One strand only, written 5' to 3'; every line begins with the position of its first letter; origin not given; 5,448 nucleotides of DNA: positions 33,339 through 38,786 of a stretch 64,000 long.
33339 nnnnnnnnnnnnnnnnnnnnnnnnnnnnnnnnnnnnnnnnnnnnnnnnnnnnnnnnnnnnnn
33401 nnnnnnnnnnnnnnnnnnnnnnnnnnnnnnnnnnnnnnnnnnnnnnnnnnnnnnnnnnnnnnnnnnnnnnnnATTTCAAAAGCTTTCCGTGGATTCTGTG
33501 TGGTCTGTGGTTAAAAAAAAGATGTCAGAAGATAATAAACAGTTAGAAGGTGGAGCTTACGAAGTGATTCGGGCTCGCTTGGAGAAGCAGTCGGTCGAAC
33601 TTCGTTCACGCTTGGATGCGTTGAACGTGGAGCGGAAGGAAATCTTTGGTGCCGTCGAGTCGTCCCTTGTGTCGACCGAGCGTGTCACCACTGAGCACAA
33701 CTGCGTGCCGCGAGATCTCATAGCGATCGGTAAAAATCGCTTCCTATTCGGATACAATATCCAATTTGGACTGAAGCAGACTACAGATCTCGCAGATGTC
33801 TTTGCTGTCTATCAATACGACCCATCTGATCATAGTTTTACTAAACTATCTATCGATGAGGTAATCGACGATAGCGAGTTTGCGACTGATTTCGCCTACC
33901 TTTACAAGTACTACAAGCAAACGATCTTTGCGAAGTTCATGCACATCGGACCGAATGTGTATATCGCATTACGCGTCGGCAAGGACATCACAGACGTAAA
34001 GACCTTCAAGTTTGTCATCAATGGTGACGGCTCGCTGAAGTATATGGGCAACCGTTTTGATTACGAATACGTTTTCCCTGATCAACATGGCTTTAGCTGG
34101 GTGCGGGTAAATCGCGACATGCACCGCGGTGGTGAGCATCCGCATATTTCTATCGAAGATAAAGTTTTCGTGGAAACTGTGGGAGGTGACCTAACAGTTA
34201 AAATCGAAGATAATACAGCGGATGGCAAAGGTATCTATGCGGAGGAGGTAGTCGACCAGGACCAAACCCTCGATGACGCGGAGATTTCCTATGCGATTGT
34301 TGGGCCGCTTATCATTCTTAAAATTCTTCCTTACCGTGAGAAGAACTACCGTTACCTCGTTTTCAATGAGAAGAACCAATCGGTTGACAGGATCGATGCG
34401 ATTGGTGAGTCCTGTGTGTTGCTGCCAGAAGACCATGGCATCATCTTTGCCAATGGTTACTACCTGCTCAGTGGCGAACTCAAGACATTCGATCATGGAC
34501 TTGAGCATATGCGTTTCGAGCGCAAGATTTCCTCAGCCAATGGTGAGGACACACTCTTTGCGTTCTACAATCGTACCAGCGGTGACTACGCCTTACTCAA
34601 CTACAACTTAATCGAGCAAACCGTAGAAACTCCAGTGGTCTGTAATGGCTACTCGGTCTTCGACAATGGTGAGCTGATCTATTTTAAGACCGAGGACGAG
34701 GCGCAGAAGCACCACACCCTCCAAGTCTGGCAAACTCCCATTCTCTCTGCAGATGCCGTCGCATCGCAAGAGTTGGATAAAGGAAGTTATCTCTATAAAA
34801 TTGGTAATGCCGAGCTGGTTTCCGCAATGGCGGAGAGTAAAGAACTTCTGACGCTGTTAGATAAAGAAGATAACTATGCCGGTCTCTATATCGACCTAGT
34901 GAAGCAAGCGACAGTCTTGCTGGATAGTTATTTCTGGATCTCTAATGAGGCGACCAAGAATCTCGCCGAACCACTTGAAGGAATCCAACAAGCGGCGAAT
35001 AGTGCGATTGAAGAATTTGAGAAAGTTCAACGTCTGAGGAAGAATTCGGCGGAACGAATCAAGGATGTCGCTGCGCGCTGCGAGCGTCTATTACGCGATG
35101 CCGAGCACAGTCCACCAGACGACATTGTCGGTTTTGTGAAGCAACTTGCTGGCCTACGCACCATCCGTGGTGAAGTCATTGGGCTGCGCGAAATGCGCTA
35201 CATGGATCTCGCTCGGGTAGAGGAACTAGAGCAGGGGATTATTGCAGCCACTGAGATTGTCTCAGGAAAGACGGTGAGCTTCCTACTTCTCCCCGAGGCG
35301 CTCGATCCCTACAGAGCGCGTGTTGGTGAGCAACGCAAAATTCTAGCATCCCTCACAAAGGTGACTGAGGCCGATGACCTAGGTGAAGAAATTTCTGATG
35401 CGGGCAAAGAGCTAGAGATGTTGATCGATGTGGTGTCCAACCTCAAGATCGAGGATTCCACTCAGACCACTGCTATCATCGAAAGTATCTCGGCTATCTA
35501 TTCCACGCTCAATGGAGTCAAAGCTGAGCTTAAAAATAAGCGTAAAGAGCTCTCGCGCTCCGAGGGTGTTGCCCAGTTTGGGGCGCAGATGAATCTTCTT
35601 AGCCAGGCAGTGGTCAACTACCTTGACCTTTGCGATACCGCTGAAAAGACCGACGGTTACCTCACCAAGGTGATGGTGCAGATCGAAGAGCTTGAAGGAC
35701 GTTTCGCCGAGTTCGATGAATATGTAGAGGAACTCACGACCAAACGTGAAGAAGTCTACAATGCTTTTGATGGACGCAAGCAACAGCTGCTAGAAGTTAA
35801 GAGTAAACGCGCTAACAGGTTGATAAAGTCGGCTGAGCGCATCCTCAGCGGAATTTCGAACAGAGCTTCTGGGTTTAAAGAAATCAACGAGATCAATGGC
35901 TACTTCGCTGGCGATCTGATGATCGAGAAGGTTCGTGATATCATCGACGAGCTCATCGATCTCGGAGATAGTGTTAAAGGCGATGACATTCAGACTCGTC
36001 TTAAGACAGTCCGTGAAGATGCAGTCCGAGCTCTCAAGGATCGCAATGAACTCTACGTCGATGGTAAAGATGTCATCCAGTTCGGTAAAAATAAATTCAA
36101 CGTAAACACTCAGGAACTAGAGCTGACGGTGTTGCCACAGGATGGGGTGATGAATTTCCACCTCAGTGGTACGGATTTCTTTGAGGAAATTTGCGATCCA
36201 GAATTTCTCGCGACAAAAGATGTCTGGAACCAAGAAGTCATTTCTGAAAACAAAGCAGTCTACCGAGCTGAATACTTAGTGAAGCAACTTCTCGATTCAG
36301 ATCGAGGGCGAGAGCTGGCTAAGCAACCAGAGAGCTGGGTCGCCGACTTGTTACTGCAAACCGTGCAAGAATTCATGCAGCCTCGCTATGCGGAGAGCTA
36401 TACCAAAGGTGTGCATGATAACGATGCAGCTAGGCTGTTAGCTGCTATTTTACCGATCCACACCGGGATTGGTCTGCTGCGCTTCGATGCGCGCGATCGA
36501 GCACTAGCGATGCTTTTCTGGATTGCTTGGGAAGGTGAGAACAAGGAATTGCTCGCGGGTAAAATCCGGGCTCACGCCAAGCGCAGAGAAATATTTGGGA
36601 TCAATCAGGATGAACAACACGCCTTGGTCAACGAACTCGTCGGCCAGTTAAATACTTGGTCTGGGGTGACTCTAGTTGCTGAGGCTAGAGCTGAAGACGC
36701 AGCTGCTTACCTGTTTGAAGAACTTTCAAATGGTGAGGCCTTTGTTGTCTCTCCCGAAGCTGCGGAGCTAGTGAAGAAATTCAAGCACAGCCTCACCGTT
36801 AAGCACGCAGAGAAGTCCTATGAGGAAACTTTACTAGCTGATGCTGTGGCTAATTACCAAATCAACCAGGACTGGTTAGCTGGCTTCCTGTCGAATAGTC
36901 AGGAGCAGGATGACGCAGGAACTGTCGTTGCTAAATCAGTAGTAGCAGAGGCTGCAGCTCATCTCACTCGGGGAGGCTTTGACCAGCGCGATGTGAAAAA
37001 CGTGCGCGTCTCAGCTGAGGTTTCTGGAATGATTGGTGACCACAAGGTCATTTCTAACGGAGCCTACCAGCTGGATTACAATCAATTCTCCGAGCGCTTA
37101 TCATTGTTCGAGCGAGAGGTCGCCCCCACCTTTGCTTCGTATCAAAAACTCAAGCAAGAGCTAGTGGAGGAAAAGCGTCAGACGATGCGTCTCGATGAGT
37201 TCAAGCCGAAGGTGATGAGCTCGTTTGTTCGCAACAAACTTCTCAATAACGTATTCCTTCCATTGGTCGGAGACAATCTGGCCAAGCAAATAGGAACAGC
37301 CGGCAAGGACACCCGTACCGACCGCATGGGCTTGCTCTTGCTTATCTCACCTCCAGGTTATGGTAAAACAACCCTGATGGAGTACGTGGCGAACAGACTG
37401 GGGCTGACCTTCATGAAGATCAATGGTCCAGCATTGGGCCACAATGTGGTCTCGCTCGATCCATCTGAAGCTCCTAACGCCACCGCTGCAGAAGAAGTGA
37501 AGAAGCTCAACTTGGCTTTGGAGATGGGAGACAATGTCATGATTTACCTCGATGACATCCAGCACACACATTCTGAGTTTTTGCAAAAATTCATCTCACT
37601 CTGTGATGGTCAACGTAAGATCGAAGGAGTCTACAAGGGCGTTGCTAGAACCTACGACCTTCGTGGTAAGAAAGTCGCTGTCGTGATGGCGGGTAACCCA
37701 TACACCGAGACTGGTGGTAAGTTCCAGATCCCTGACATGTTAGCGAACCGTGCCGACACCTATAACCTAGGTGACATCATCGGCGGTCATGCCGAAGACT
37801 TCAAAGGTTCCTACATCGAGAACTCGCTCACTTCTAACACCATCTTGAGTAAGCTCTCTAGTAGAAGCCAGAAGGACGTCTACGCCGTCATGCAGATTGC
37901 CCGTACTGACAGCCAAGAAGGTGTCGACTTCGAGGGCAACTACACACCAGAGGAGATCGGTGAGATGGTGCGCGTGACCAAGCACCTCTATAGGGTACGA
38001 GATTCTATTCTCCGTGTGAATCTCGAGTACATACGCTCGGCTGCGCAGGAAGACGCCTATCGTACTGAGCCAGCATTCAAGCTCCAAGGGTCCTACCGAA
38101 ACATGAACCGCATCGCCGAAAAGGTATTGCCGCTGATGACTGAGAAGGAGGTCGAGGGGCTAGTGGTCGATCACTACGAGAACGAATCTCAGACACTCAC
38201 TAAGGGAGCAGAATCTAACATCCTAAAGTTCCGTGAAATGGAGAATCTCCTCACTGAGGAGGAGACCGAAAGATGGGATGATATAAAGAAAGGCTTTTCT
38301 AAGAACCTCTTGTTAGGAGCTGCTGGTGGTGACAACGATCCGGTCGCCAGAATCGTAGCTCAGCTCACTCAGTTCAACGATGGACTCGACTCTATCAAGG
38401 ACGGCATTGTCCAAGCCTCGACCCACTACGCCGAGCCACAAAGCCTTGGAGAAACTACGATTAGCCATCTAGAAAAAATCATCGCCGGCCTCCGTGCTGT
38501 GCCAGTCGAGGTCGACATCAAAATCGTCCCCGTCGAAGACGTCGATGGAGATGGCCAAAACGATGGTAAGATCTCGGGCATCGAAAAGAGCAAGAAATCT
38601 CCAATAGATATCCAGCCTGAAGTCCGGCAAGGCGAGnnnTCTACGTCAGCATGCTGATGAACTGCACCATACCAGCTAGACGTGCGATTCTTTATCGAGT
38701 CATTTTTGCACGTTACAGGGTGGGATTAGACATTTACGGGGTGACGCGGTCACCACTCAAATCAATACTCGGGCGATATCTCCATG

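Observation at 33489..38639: Architecture of the 1716-aa protein: a single clamp-loader/RarA-clade AAA+ module at residues ~1285-1420, preceded by ~1280 aa of unassigned sequence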

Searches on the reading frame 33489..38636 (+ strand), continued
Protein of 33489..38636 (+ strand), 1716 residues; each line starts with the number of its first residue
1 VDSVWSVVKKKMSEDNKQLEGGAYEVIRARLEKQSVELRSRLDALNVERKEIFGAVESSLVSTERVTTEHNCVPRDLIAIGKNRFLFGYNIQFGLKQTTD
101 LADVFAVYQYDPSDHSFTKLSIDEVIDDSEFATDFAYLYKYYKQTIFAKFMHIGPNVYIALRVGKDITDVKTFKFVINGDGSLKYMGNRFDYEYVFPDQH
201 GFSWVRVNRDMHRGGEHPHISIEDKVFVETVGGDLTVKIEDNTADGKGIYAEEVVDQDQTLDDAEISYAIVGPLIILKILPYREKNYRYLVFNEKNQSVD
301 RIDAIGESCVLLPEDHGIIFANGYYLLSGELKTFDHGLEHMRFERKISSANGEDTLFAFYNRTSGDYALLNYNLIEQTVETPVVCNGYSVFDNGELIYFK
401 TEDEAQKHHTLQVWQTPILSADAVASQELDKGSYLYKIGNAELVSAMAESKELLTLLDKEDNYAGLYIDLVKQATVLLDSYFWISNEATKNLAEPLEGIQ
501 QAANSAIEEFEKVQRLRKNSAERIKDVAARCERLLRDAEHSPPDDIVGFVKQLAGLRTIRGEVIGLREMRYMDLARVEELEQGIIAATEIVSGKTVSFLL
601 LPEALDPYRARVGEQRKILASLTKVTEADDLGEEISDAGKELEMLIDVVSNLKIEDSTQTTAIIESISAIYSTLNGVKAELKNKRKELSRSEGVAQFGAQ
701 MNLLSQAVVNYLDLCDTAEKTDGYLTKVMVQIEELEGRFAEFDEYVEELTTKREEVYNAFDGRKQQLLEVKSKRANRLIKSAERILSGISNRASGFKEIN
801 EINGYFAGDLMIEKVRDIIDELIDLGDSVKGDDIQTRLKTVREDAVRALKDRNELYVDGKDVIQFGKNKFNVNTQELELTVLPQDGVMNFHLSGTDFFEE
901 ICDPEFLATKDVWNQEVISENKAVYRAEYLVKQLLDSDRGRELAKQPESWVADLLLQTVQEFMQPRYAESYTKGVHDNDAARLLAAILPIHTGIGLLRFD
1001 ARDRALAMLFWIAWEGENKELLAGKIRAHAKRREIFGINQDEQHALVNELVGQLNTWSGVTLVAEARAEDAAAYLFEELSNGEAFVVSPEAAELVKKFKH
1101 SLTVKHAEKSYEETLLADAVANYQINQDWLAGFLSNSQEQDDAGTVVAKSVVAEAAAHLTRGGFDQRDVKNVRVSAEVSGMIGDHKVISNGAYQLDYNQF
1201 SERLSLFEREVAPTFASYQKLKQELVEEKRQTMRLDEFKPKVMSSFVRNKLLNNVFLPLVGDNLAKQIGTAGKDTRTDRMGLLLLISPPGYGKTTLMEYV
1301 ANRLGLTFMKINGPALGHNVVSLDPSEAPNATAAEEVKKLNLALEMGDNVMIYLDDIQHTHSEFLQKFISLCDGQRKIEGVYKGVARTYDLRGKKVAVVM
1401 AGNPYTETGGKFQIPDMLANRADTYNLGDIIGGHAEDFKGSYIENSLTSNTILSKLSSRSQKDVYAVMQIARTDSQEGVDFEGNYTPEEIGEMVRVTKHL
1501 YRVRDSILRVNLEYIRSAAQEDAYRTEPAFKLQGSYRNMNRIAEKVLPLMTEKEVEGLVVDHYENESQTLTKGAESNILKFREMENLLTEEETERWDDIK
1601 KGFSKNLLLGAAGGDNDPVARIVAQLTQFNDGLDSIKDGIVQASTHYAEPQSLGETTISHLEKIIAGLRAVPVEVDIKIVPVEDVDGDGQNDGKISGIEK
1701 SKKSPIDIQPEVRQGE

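Call 35: find_related_loci(query=A1, collection=genome_contigs, flank=8000)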
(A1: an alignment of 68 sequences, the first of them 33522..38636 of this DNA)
Query A1 (1705 aa) in genome_contigs; peptide patterns used: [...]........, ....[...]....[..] (x = any residue, [..] = any of these).
600 stretches matched a pattern (row limit reached: there are more); 589 encode a relative of the query (tblastn E <= 1e-3); the best 80 are kept; 80 distinct loci.
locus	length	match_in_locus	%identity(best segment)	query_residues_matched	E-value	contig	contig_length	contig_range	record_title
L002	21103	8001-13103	83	1-1705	0e+0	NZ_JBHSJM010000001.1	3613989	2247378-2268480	Rubritalea spongiae strain KCTC 12906 tig00000001, whole genome shotgun sequence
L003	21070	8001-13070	62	1-1705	0e+0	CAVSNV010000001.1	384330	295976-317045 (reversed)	MAG: uncultured Verrucomicrobiae bacterium isolate MFD03250.bin.2.61 genome assembly, contig: contig_10054, whole genome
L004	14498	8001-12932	62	1-1705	0e+0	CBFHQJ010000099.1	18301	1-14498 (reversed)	MAG: Akkermansiaceae bacterium isolate AGTU_79_bin_1_indstr genome assembly, contig: AGTU_79_bin_1_indstr_c99, whole gen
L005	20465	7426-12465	61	4-1705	0e+0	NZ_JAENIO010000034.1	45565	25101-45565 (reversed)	Roseibacillus ishigakijimensis strain KCTC 12986 scaffold_34_45566, whole genome shotgun sequence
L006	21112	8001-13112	58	1-1705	0e+0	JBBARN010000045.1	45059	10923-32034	MAG: Luteolibacter sp. isolate EUL_220 ctg45-EUL_220, whole genome shotgun sequence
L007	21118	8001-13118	58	1-1705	0e+0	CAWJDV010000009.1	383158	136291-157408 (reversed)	MAG: uncultured Verrucomicrobiae bacterium isolate MFD04716.bin.2.184 genome assembly, contig: contig_46907, whole genom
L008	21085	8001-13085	57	2-1704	0e+0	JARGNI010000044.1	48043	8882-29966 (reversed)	MAG: Verrucomicrobiales bacterium isolate bin_ak_oxhcr2.025 NODE_603_length_48043_cov_135.658665, whole genome shotgun s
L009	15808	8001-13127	58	8-1703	0e+0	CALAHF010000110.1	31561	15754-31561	MAG TPA_asm: uncultured Verrucomicrobiales bacterium isolate ERR2206768_bin.6_CONCOCT_v1.1_MAG genome assembly, contig:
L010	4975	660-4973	63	1-1488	0e+0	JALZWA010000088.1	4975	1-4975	MAG: Akkermansiaceae bacterium isolate g3_MAG_00010 g3_MAG_00010_000000000088, whole genome shotgun sequence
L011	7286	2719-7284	58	1-1516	0e+0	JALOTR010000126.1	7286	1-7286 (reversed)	MAG: Akkermansiaceae bacterium isolate Prado238 scaffold_24696, whole genome shotgun sequence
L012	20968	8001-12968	53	7-1657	0e+0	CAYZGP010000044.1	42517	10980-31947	MAG TPA_asm: uncultured Pirellulaceae bacterium isolate SRP114822_co2_89 genome assembly, contig: NODE_748_length_42517_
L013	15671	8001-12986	53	8-1660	0e+0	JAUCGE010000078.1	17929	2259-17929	Desulfobacterales bacterium HSG16 NODE_113_length_17929, whole genome shotgun sequence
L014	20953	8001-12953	54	7-1659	0e+0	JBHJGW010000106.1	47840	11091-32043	MAG: Opitutales bacterium isolate sb_S14C1351_1 S14Ck141_151774, whole genome shotgun sequence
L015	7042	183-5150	53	8-1660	0e+0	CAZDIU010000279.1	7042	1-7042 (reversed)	MAG TPA_asm: uncultured Desulfobacterales bacterium isolate binchicken_co168_310 genome assembly, contig: NODE_16516_len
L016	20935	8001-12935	52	8-1703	0e+0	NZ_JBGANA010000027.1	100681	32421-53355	MAG: Prosthecobacter sp. isolate MAG_AAO_H125.6 AAOH125-6_opera_contig_799, whole genome shotgun sequence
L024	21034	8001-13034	50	7-1705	0e+0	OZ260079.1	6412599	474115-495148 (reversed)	MAG: Phragmitibacter sp. isolate NI281-mx-bin07 genome assembly, chromosome: 1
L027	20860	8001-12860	52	7-1629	0e+0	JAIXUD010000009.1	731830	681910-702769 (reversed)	MAG: Sphingobacteriales bacterium isolate D1_MAG_00006 pond_D1_MAG_00006_000000000010, whole genome shotgun sequence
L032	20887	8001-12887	52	2-1629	0e+0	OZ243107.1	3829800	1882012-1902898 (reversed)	MAG: Owenweeksia sp. isolate 26eab29c-8eb0-4f4d-a16a-92e4b856c0c0 genome assembly, chromosome: 1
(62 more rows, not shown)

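Call 64: search_protein_families(library=pfam, proteins=[L027:3360-4109:+, L032:3301-3693:+, L027:1909-2619:-], max_evalue=0.01)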
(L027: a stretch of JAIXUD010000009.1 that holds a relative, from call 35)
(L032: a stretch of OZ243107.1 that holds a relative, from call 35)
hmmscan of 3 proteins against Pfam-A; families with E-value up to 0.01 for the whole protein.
L027:3360-4109:+ (250 aa): 1 family
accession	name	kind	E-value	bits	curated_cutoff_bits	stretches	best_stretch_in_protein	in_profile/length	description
PF04012.17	PspA_IM30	-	8.7e-41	140.4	33.9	1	2-229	1-217/220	PspA/IM30 family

L032:3301-3693:+ (131 aa): 2 families
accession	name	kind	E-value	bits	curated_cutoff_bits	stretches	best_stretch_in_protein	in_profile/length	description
PF22550.1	CesT_Tir_1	-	1.1e-56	190.7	27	1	1-131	1-131/131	CesT_Tir_1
PF05932.18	CesT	-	0.0081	16.7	22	0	41-114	34-111/119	Tir chaperone protein (CesT) family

L027:1909-2619:- (236 aa): 4 families
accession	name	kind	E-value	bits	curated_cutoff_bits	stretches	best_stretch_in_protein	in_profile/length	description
PF01381.28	HTH_3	-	1.2e-09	38.5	23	1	10-64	1-55/55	Helix-turn-helix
PF12844.13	HTH_19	-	7.7e-09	35.8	30.2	1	7-68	1-62/64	Helix-turn-helix domain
PF13443.12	HTH_26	-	0.0039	17.9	22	1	9-62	1-55/63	Cro/C1-type HTH DNA-binding domain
PF13560.12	HTH_31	-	0.0046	17.7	27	1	20-63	16-60/64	Helix-turn-helix domain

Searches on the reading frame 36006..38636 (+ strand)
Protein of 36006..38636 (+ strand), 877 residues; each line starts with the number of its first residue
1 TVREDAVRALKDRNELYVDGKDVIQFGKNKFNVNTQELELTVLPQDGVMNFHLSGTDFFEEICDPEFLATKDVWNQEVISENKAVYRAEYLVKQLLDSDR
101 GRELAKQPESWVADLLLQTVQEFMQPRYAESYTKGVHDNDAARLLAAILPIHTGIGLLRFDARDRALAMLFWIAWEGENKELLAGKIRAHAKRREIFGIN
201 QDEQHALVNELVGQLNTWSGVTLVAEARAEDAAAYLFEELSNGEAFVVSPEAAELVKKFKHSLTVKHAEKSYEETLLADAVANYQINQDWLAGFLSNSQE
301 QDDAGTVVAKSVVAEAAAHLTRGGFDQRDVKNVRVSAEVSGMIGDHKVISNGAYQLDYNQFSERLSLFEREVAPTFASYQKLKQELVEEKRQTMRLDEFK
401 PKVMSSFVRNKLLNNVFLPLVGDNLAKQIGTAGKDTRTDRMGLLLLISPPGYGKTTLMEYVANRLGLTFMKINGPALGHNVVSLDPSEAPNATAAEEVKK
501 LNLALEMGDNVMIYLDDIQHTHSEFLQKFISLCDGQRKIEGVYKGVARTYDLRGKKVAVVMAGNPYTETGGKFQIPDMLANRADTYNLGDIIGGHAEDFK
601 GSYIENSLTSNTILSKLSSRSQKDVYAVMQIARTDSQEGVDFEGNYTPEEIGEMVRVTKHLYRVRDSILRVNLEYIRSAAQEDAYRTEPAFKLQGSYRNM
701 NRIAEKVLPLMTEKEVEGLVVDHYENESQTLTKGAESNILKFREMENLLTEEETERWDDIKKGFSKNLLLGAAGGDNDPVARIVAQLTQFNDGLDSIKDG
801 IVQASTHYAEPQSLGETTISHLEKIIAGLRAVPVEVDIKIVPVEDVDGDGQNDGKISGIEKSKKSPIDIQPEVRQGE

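Call 50: predict_structure(alignment_id=A2)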
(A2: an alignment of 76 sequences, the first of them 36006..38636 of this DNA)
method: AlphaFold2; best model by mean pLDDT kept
length: 877 residues; sequences in the alignment: 76
mean_pLDDT: 84.2   pTM: 0.67
mean pLDDT of the five models: 84.2, 83.6, 80.9, 80.7, 80.4
residues with pLDDT >= 90: 475; 70-90: 265; 50-70: 83; < 50: 54
segments of 3 or more residues with pLDDT < 50: 808-813, 832-877
pLDDT, mean of each block of 10 residues (from residue 1): 61 69 87 87 94 90 96 94 95 94 92 94 85 90 96 89 92 91 91 86 77 91 87 92 83 91 93 92 94 83 59 92 66 86 94 92 91 96 96 86 70 88 92 79 83 87 91 94 94 95 92 94 92 89 89 92 81 84 79 80 89 87 91 91 93 96 94 87 87 88 95 96 94 92 95 96 87 58 68 73 56 58 68 44 43 34 39 38
secondary structure, 60 per line:
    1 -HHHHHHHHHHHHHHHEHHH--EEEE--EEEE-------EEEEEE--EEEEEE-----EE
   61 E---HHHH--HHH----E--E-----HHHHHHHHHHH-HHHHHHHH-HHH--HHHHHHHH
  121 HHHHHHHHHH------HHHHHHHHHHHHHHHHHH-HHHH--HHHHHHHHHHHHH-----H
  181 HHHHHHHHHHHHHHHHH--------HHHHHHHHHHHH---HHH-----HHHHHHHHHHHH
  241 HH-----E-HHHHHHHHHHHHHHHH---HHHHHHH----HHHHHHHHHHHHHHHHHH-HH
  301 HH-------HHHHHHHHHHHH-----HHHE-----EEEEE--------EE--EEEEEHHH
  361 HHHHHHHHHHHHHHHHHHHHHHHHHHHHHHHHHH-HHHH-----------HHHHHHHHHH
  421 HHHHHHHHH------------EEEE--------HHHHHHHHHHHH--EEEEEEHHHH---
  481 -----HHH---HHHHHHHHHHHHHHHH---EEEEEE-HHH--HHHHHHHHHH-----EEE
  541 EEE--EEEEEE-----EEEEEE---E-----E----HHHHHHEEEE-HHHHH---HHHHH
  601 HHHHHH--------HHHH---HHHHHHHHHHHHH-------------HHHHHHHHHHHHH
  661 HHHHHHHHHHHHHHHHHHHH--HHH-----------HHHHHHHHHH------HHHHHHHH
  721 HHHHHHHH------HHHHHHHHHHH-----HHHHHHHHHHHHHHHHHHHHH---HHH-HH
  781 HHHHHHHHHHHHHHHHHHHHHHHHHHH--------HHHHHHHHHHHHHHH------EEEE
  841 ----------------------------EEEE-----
elements in order (helices of 4 or more, strands of 3 or more residues): H2-16 E23-26 E29-32 E40-45 E48-53 E59-61 H65-68 H87-97 H99-106 H113-130 H137-154 H156-159 H162-174 H180-197 H206-217 H229-242 H250-265 H269-275 H280-297 H299-302 H310-321 E336-340 E353-357 H358-394 H396-399 H411-429 E442-445 H454-465 E468-473 H474-477 H492-507 E511-516 H523-532 E538-543 E546-551 E557-562 H577-582 E583-586 H588-592 H596-606 H615-618 H622-634 H648-680 H697-706 H713-728 H735-745 H751-771 H779-807 H816-830 E837-840 E869-872
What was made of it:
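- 37224..37778 (+): AAA+ alpha/beta core, residues 1246-1430.
- Walker A: 1287-1294 (nt 37347-37370)
- Walker B VMIYLDD: 1350-1356 (D-D, no Glu)
- Pre-sensor-1 beta-hairpin: 1377-1390 (nt 37617-37658)
- Sensor 1: N1403
- Arginine finger candidate: R1421. Strand order and the hairpin come from the AF2 model (call 50).
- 37779..38423 (+): Enlarged helical lid and C-terminal helical region, residues 1431-1645, with the sensor-2 candidate R1537 in the invariant QGSYR motif. AF2 helices (call 50).
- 38424..38636 (+): Variable, low-confidence C-terminal tail, residues 1646-1716. pLDDT below 50 (call 50).
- On Clamp-loader / RarA (MgsA) clade: AF2 models it as a hairpin at 1377-1382 / 1385-1390 (call 50).
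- On Pre-sensor-1 beta-hairpin superclade (HCLR and helix-2-insert clades): The AF2 model shows it (call 50).
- On Classical AAA clade (p97, FtsH, Vps4): A hairpin is present (call 50).
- Closest known: MoxR/dynein/midasin group. Different: A helix-2 insert is not evident (call 50).
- No beta-hairpin is modelled at the helix-2 position (call 50).
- Tried and rejected: A second, degenerate AAA+ domain upstream: rejected, because residues 926-1160 are all-helical in the model (call 50).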
